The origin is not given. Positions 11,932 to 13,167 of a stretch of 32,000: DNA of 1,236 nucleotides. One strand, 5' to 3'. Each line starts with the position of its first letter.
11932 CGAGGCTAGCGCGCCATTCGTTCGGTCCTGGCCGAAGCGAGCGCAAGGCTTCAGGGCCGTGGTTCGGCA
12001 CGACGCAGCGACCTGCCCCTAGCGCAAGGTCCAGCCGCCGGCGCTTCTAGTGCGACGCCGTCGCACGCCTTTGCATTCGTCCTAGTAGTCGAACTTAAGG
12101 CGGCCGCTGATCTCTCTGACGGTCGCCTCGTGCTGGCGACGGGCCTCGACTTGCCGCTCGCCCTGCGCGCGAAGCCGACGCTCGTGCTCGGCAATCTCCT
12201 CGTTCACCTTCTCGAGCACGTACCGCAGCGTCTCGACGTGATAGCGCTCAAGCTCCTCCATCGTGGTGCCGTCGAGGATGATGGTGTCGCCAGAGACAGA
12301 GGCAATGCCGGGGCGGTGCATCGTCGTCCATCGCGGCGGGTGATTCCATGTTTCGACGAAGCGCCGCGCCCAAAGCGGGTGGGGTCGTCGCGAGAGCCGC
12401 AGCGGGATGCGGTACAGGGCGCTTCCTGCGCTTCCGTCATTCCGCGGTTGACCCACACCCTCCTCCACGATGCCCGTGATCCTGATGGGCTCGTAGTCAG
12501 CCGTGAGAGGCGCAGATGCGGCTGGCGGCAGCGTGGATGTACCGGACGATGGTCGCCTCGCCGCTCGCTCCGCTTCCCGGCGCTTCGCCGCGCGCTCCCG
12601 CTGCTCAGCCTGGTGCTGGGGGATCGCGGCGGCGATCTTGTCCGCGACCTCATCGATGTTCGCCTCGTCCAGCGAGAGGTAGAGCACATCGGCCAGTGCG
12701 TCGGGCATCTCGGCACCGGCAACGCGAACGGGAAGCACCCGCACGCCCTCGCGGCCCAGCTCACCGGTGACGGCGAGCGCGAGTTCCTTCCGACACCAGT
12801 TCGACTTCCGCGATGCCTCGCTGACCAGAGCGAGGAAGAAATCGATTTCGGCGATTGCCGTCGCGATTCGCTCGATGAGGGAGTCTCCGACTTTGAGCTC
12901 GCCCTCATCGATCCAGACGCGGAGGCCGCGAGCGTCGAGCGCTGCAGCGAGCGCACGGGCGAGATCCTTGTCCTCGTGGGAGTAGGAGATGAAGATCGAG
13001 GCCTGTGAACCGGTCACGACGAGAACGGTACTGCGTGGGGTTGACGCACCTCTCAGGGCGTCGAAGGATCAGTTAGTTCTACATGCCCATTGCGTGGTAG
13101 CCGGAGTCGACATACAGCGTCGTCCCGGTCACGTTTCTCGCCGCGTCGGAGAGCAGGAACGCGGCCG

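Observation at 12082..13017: Stand-alone TIR-domain protein with an unrecognised C-terminal domain: candidate novel NADase immune effector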

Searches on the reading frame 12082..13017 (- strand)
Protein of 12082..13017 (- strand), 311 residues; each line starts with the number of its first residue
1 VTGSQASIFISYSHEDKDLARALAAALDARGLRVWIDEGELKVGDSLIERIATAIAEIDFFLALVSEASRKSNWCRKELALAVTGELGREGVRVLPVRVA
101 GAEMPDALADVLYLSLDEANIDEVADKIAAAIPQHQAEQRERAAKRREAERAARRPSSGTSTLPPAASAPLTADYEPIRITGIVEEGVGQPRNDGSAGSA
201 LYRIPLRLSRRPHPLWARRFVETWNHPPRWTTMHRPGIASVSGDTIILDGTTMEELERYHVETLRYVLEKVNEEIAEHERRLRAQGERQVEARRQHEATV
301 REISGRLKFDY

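Call 3: search_protein_families(library=pfam, proteins=[window:12082-13017:-], max_evalue=1)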
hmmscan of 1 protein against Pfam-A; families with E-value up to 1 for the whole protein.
window:12082-13017:- (311 aa): 4 families
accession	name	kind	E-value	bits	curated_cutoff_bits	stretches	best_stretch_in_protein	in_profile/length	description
PF13676.11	TIR_2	-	3.3e-28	99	28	1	8-119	1-111/122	TIR domain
PF01582.25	TIR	-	2.2e-08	34.6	21.3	1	11-99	9-96/179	TIR domain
PF08937.16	ThsB_TIR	-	0.00038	21.3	21.2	1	9-101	1-97/100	Thoeris protein ThsB, TIR-like domain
PF10137.14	CAP12-PCTIR_TIR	-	0.00075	19.9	24.7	1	8-67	2-61/119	CAP12/Pycsar effector protein, TIR domain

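Call 4: search_protein_families(library=padloc, proteins=[window:12082-13017:-], max_evalue=1)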
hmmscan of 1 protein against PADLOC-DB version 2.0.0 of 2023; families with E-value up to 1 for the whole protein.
window:12082-13017:- (311 aa): 33 families (the best 25 are shown)
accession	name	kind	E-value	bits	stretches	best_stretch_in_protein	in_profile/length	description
PDLC05062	PDC-S66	-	9.4e-20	69.2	1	6-131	149-279/282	-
PDLC02012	SAVED5--SAVED_TIR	-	1.9e-18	64.8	1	4-88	12-96/404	-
PDLC02421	Aga_TIR-PNTD1-PNTD2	-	6.1e-12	43.4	1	6-102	4-103/430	Class I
PDLC00419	ThsB1|ThsB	-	2e-11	42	1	5-98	27-123/165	TIR-like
PDLC03957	bSEFIR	-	5.3e-11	41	1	5-67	38-103/412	-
PDLC00436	ThsB1|ThsB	-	7e-11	39.9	1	4-98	34-131/183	TIR-like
PDLC02961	RT-TIR_XII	-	2.1e-10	38.1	1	6-134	348-474/475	single gene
PDLC02962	RT-TIR_XII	-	6.8e-09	33.1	1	6-103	346-444/478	single gene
PDLC02403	Aga_TIR-PNTD1-PNTD2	-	1.2e-08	32.4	1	6-85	3-84/443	Class I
PDLC00417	ThsB1|ThsB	-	2.6e-07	28.4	1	7-83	168-245/303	TIR-like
PDLC00423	ThsB1|ThsB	-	9.1e-07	26.7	1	3-99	33-133/190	TIR-like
PDLC00728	Effector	-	3.6e-06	24.2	1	6-56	10-60/432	TIR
PDLC00434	ThsB1|ThsB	-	5.3e-06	23.8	1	7-84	140-218/396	TIR-like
PDLC02371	PycTIR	-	5.9e-06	23.8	1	5-140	151-283/288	-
PDLC00435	ThsB1|ThsB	-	1.2e-05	23.1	1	5-89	64-148/281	TIR-like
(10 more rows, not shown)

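Call 5: search_protein_families(library=ncbifam, proteins=[window:12082-13017:-], max_evalue=1)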
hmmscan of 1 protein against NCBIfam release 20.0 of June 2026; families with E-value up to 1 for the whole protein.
window:12082-13017:- (311 aa): 5 families
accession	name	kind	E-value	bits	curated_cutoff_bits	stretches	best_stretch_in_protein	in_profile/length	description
NF042941.1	Retron_TIR_antiphage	equivalog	2.6e-18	66.1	600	1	7-118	341-457/464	TIR domain-containing anti-phage reverse transcriptase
NF058526.1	Thoeris_type3_ThcB4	equivalog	2.5e-10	39.7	220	1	5-132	127-255/375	Thoeris type III anti-phage system protein ThcB4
NF003434.0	PRK04950.1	equivalog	0.0058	16.6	127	1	246-296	81-130/205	RNA chaperone ProQ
NF040588.1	FxsC_Nterm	equivalog_domain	0.024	14.6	130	1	18-82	30-95/182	TIR-like protein FxsC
TIGR03685.1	ribo_P1_arch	equivalog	0.05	13.9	100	1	99-150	28-79/105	50S ribosomal protein P1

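Call 7: find_homologous_proteins(query=window:12085-13017:-)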
Query window:12085-13017:- (311 aa): 445 proteins with E <= 0.001 among 8000 candidates; the best 120 are listed.
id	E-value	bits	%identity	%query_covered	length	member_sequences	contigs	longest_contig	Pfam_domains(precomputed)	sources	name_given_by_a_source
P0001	5.1e-198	675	100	100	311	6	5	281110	PF01582.26,PF13676.12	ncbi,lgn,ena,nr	ncbi:MAG TPA: toll/interleukin-1 receptor domain-containing protein [Gaiellaceae bacterium]|nr:toll/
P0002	2.6e-168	577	85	100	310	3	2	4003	PF01582.26,PF13676.12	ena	-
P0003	1.2e-164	565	84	100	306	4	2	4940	PF01582.26,PF13676.12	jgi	jgi:hypothetical protein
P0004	3.0e-145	501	76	98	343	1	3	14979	PF01582.26,PF13676.12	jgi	jgi:hypothetical protein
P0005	4.7e-141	488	73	100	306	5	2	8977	PF01582.26,PF13676.12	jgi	jgi:sRNA-binding protein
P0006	5.2e-141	488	76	98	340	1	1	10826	PF01582.26,PF13676.12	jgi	jgi:hypothetical protein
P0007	1.9e-140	486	72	100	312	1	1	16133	PF01582.26,PF13676.12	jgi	jgi:TIR domain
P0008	2.6e-140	485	74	98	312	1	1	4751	PF01582.26,PF13676.12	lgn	-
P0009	3.8e-139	481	73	100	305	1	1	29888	PF01582.26,PF13676.12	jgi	jgi:hypothetical protein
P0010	5.7e-139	481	74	98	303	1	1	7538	PF01582.26,PF13676.12,PF08937.17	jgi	jgi:sRNA-binding protein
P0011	8.2e-138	477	73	98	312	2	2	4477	PF01582.26,PF13676.12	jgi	jgi:sRNA-binding protein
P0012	1.4e-137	476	72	100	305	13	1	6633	PF01582.26,PF13676.12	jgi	jgi:hypothetical protein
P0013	5.9e-137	474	74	98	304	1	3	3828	PF01582.26,PF13676.12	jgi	jgi:hypothetical protein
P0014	8.2e-137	474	72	98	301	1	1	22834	PF01582.26,PF13676.12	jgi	jgi:TIR domain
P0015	9.9e-137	473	74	98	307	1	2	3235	PF01582.26,PF13676.12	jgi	jgi:hypothetical protein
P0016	1.8e-136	473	71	100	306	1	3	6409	PF01582.26,PF13676.12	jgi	jgi:hypothetical protein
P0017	2.0e-136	472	72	100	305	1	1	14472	PF01582.26,PF13676.12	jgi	jgi:hypothetical protein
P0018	5.5e-136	471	71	98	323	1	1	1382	PF01582.26,PF13676.12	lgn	-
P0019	3.1e-135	469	72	100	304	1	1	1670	PF01582.26,PF13676.12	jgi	jgi:sRNA-binding protein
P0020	2.2e-134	466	69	100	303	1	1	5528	PF01582.26,PF13676.12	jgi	jgi:hypothetical protein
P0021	7.8e-134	464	70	100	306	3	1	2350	PF01582.26,PF13676.12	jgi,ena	-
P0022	9.0e-134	464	71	100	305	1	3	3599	PF01582.26,PF13676.12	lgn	-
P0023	2.0e-133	463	71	100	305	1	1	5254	PF01582.26,PF13676.12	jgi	jgi:sRNA-binding protein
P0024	4.5e-133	461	70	100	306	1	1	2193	PF01582.26,PF13676.12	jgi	jgi:sRNA-binding protein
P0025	7.0e-133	461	70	99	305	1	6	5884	PF01582.26,PF13676.12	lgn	-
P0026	1.9e-132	459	68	100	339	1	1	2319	PF01582.26,PF13676.12,PF08937.17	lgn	-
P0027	7.5e-132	457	70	100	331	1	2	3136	PF01582.26,PF13676.12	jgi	jgi:hypothetical protein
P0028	8.6e-132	457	69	98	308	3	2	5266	PF01582.26,PF13676.12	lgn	-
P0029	1.0e-131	457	70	98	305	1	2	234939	PF01582.26,PF13676.12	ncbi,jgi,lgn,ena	-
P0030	1.4e-131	457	71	100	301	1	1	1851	PF01582.26,PF13676.12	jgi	jgi:TIR domain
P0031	1.6e-131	456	71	97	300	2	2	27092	PF01582.26,PF13676.12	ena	-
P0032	1.6e-131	456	68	98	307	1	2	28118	PF01582.26,PF13676.12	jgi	jgi:hypothetical protein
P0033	3.3e-131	455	69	99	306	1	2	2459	PF01582.26,PF13676.12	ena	-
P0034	4.7e-131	455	68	100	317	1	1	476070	PF01582.26,PF13676.12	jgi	jgi:hypothetical protein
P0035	7.4e-131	454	67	100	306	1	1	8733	PF01582.26,PF13676.12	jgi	jgi:hypothetical protein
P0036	9.9e-131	454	69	99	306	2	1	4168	PF01582.26,PF13676.12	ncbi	ncbi:MAG: toll/interleukin-1 receptor domain-containing protein [Acidimicrobiia bacterium]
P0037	2.5e-130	452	68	100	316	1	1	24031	PF01582.26,PF13676.12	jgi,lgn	jgi:hypothetical protein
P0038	5.6e-130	451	68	100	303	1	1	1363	PF01582.26,PF13676.12,PF08937.17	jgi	jgi:hypothetical protein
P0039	8.5e-130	451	69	100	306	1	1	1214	PF01582.26,PF13676.12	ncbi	-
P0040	4.4e-129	448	68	98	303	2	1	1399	PF01582.26,PF13676.12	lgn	-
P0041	8.1e-129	447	69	98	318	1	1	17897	PF01582.26,PF13676.12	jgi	jgi:sRNA-binding protein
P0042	1.0e-127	444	70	98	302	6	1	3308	PF01582.26,PF13676.12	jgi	jgi:hypothetical protein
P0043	1.0e-126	441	68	98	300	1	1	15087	PF01582.26,PF13676.12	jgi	jgi:hypothetical protein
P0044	1.3e-126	440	68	100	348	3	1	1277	PF01582.26,PF13676.12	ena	-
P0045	4.8e-126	438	65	100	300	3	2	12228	PF01582.26,PF13676.12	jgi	jgi:hypothetical protein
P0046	1.8e-125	437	66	100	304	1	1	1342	PF01582.26,PF13676.12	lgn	-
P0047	1.2e-122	427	65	98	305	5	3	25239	PF01582.26,PF13676.12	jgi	jgi:hypothetical protein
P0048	4.8e-121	422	66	97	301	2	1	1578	PF01582.26,PF13676.12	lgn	-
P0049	1.3e-120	421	70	89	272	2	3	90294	PF13676.12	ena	-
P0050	7.3e-118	412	62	100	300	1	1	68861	PF01582.26,PF13676.12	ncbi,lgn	-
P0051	2.6e-112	393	64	99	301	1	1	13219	PF01582.26,PF13676.12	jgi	jgi:hypothetical protein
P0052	1.2e-109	385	64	98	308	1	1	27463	PF01582.26,PF13676.12,PF08937.17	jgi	jgi:hypothetical protein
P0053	8.3e-106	372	97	60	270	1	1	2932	PF01582.26,PF13676.12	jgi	jgi:hypothetical protein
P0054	2.2e-105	371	55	100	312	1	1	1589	PF01582.26,PF13676.12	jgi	jgi:hypothetical protein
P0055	1.1e-104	368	54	100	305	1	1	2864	PF01582.26,PF13676.12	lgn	-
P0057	1.4e-102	361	57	99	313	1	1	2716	PF01582.26,PF13676.12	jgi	jgi:hypothetical protein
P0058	1.5e-102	361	55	99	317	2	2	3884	PF01582.26,PF13676.12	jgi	jgi:hypothetical protein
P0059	9.4e-102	359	57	98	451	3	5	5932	PF01582.26,PF13676.12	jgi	jgi:hypothetical protein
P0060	1.0e-101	359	56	100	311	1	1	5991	PF01582.26,PF13676.12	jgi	-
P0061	1.6e-101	358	56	99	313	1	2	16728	PF01582.26,PF13676.12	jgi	jgi:hypothetical protein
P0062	2.5e-101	357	62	86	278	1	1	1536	PF13676.12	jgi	jgi:hypothetical protein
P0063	4.9e-101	356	54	99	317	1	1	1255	PF01582.26,PF13676.12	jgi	jgi:hypothetical protein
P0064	2.3e-100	354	55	99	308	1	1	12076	PF01582.26,PF13676.12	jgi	jgi:hypothetical protein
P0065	4.0e-100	353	56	98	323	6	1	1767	PF01582.26,PF13676.12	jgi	jgi:TIR domain-containing protein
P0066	4.6e-100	353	54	98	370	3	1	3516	PF01582.26,PF13676.12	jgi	jgi:predicted nucleotide-binding protein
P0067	5.2e-100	353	56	98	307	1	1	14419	PF01582.26,PF13676.12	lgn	-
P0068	5.6e-100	353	56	98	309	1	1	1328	PF01582.26,PF13676.12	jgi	jgi:hypothetical protein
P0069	1.3e-99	352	56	99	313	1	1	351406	PF01582.26,PF13676.12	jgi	jgi:TIR domain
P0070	1.5e-99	351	57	98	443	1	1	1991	PF01582.26,PF13676.12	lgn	-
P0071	3.7e-99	350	54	99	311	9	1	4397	PF01582.26,PF13676.12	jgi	-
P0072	3.8e-99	350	56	98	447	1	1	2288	PF01582.26,PF13676.12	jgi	jgi:TIR domain-containing protein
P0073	3.3e-98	347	56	98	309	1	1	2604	PF01582.26,PF13676.12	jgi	jgi:hypothetical protein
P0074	6.4e-98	346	56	98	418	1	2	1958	PF01582.26,PF13676.12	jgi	jgi:hypothetical protein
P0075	6.7e-98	346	52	100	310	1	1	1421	PF01582.26,PF13676.12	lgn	-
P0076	4.6e-97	343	53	99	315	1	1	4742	PF01582.26,PF13676.12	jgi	jgi:hypothetical protein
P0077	6.9e-97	343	56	98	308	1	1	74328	PF01582.26,PF13676.12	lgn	-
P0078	1.6e-96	341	52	99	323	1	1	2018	PF01582.26,PF13676.12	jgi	jgi:hypothetical protein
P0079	4.1e-96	340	53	100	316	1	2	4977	PF01582.26,PF13676.12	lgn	-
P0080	2.1e-95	338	53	98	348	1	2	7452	PF01582.26,PF13676.12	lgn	-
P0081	2.4e-95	338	53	98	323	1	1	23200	PF01582.26,PF13676.12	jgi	jgi:TIR domain-containing protein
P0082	2.5e-95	338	54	100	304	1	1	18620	PF01582.26,PF13676.12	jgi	jgi:hypothetical protein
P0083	8.8e-95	336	55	98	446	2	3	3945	PF01582.26,PF13676.12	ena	-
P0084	1.6e-94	335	54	98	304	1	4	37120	PF01582.26,PF13676.12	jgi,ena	jgi:hypothetical protein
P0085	5.3e-94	333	54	98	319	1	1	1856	PF01582.26,PF13676.12,PF08937.17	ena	-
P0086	1.5e-93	332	53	99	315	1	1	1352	PF01582.26,PF13676.12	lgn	-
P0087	1.6e-92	328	50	100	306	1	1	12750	PF01582.26,PF13676.12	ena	-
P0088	4.4e-92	327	53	100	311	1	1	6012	PF01582.26,PF13676.12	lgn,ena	-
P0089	5.2e-92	327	52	100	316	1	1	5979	PF01582.26,PF13676.12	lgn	-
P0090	9.7e-92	326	51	98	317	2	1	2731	PF01582.26,PF13676.12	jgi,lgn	jgi:hypothetical protein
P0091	2.3e-91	325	51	98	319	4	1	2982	PF01582.26,PF13676.12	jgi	jgi:TIR domain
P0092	6.0e-91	323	50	99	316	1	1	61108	PF01582.26,PF13676.12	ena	-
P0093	6.9e-91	323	52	100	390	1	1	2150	PF01582.26,PF13676.12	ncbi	-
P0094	6.3e-90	320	49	99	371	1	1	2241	PF01582.26,PF13676.12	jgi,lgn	-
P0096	9.6e-90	319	52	98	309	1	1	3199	PF01582.26,PF13676.12,PF10137.15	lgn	-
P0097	2.1e-89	318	52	98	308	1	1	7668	PF01582.26,PF13676.12,PF10137.15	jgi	jgi:hypothetical protein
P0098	2.4e-89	318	50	100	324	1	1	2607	PF01582.26,PF13676.12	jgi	-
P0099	1.2e-88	316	52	99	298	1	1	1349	PF01582.26,PF13676.12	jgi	jgi:hypothetical protein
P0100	1.6e-88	315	52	100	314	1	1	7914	PF01582.26,PF13676.12,PF10137.15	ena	-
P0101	2.1e-88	315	51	98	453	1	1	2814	PF01582.26,PF13676.12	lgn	-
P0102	3.5e-88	314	51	95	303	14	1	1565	PF01582.26,PF13676.12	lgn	-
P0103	3.6e-88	314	50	98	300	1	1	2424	PF01582.26,PF13676.12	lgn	-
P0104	4.2e-88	314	50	99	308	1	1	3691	PF01582.26,PF13676.12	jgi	jgi:TIR domain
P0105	4.6e-88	314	50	98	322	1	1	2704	PF01582.26,PF13676.12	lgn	-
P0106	4.6e-88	314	51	98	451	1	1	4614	PF01582.26,PF13676.12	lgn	-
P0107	7.9e-88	313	50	97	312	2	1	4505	PF01582.26,PF13676.12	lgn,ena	-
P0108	8.7e-88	313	51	100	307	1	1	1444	PF01582.26,PF13676.12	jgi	jgi:hypothetical protein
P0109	1.3e-87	312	51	98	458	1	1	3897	PF01582.26,PF13676.12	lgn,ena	-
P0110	1.9e-87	312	50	98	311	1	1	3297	PF01582.26,PF13676.12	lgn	-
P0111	3.7e-87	311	51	98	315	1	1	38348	PF01582.26,PF13676.12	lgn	-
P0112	1.6e-86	309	51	98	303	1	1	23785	PF01582.26,PF13676.12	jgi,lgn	jgi:hypothetical protein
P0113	1.7e-86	309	49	100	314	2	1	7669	PF01582.26,PF13676.12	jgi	-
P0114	1.8e-86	309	51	98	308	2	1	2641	PF01582.26,PF13676.12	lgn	-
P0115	1.9e-86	308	51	99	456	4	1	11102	PF01582.26,PF13676.12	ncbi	-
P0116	3.6e-86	308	50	98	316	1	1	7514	PF01582.26,PF13676.12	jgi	jgi:TIR domain-containing protein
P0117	3.8e-86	307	50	98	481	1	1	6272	PF01582.26,PF13676.12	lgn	-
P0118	6.8e-86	307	51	98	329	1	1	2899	PF01582.26,PF13676.12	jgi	jgi:hypothetical protein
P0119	1.0e-85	306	53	98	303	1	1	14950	PF01582.26,PF13676.12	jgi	jgi:TIR domain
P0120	1.2e-85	306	49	97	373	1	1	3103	PF01582.26,PF13676.12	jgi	jgi:hypothetical protein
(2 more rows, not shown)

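Call 21: find_encoding_contigs(protein=P0029, flank=8000, max_places=2)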
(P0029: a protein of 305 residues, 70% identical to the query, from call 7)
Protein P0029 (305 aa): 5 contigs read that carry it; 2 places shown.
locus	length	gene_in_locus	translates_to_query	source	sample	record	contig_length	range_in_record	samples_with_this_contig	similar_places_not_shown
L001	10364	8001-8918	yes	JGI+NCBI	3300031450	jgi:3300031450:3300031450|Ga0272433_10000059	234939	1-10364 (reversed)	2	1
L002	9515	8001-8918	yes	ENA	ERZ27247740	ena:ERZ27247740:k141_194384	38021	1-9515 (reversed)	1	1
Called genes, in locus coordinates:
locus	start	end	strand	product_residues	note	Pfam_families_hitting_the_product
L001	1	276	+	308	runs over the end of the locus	PF02558:ApbA, PF08546:ApbA_C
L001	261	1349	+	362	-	PF01321:Creatinase_N, PF00557:Peptidase_M24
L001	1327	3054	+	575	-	PF01979:Amidohydro_1, PF07969:Amidohydro_3 (weak), PF13382:Adenine_deam_C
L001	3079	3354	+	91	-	-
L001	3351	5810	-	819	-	PF00082:Peptidase_S8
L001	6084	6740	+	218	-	PF13599:Pentapeptide_4, PF00805:Pentapeptide (weak), PF13576:Pentapeptide_3 (weak)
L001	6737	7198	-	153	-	PF08534:Redoxin, PF00578:AhpC-TSA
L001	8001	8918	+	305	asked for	PF01582:TIR, PF13676:TIR_2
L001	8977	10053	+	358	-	-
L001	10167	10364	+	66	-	?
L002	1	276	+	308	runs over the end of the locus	PF02558:ApbA, PF08546:ApbA_C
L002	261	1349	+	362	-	PF01321:Creatinase_N, PF00557:Peptidase_M24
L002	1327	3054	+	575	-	PF01979:Amidohydro_1, PF07969:Amidohydro_3 (weak), PF13382:Adenine_deam_C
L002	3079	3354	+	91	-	-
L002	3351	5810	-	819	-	PF00082:Peptidase_S8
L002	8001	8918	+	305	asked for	PF01582:TIR, PF13676:TIR_2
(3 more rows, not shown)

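Call 22: find_encoding_contigs(protein=P0034, flank=8000, max_places=2)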
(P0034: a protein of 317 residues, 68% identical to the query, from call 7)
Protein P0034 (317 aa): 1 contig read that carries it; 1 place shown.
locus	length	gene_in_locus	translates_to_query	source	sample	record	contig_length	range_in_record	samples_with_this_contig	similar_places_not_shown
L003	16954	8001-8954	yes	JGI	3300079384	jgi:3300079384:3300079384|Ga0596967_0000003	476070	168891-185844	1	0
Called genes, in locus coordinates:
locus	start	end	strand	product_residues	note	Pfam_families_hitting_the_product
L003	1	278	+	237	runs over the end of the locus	PF11303:DUF3105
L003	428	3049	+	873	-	-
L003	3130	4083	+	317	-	PF12229:PG_binding_4 (weak), PF03734:YkuD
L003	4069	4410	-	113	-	-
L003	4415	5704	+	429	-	PF02812:ELFV_dehydrog_N, PF00208:ELFV_dehydrog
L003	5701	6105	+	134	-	PF00571:CBS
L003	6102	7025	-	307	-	PF02541:Ppx-GppA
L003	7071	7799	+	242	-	PF14378:PAP2_3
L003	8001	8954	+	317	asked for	PF01582:TIR, PF13676:TIR_2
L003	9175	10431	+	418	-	-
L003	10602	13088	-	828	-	PF00069:Pkinase, PF07714:PK_Tyr_Ser-Thr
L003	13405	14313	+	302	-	-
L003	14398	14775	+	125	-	-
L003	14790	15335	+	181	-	PF06114:Peptidase_M78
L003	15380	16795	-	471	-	PF27312:BilD_N (weak)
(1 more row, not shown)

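Call 23: find_encoding_contigs(protein=P0069, flank=8000, max_places=2)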
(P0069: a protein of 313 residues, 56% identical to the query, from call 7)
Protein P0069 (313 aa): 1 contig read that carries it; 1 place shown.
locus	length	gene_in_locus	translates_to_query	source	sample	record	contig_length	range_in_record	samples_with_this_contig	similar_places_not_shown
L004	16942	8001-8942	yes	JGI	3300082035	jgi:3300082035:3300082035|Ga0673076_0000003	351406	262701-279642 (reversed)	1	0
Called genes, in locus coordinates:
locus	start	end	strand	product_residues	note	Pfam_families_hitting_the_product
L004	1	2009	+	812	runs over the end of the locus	-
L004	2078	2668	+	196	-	-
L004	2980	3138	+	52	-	-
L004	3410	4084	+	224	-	-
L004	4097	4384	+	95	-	-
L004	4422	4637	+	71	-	-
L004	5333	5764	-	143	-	PF07883:Cupin_2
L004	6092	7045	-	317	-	PF21806:DUF6879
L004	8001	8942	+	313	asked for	PF01582:TIR, PF13676:TIR_2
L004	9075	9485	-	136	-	PF01693:Cauli_VI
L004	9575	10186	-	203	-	-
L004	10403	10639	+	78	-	PF01502:PRA-CH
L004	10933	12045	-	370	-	-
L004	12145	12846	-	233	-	-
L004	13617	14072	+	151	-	-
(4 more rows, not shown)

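Call 28: find_encoding_contigs(protein=P0001, flank=10000, max_places=3)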
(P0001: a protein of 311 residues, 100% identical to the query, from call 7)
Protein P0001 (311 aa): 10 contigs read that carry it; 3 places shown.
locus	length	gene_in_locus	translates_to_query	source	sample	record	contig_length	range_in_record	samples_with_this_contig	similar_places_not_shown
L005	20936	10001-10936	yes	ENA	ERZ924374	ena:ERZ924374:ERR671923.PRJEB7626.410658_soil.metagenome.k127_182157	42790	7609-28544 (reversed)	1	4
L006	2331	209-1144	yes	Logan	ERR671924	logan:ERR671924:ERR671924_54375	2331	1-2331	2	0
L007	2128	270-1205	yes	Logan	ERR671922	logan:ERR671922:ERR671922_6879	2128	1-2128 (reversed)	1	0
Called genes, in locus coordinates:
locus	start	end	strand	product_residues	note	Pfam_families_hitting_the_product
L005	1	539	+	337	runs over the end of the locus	PF01168:Ala_racemase_N, PF00842:Ala_racemase_C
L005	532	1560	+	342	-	PF01743:PolyA_pol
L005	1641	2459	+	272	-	-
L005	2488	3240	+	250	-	PF01209:Ubie_methyltran, PF13489:Methyltransf_23, PF13847:Methyltransf_31, PF08241:Methyltransf_11, PF08242:Methyltransf_12, PF13649:Methyltransf_25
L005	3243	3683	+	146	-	-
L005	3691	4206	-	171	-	PF00578:AhpC-TSA, PF08534:Redoxin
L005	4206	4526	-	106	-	-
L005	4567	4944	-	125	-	PF09339:HTH_IclR (faint), PF12802:MarR_2, PF01047:MarR, PF13463:HTH_27 (weak), PF01325:Fe_dep_repress (faint)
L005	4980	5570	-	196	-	PF00106:adh_short, PF13561:adh_short_C2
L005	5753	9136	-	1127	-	PF00082:Peptidase_S8, PF02225:PA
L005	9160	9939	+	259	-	PF00106:adh_short, PF13561:adh_short_C2, PF23441:SDR (weak)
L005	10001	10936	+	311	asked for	PF01582:TIR, PF13676:TIR_2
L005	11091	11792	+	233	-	PF12840:HTH_20, PF01022:HTH_5 (weak), PF09339:HTH_IclR (weak), PF12802:MarR_2 (weak)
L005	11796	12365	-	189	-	PF01872:RibD_C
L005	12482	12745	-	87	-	PF14026:SCO4226-like (weak)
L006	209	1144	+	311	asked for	PF01582:TIR, PF13676:TIR_2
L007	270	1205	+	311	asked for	PF01582:TIR, PF13676:TIR_2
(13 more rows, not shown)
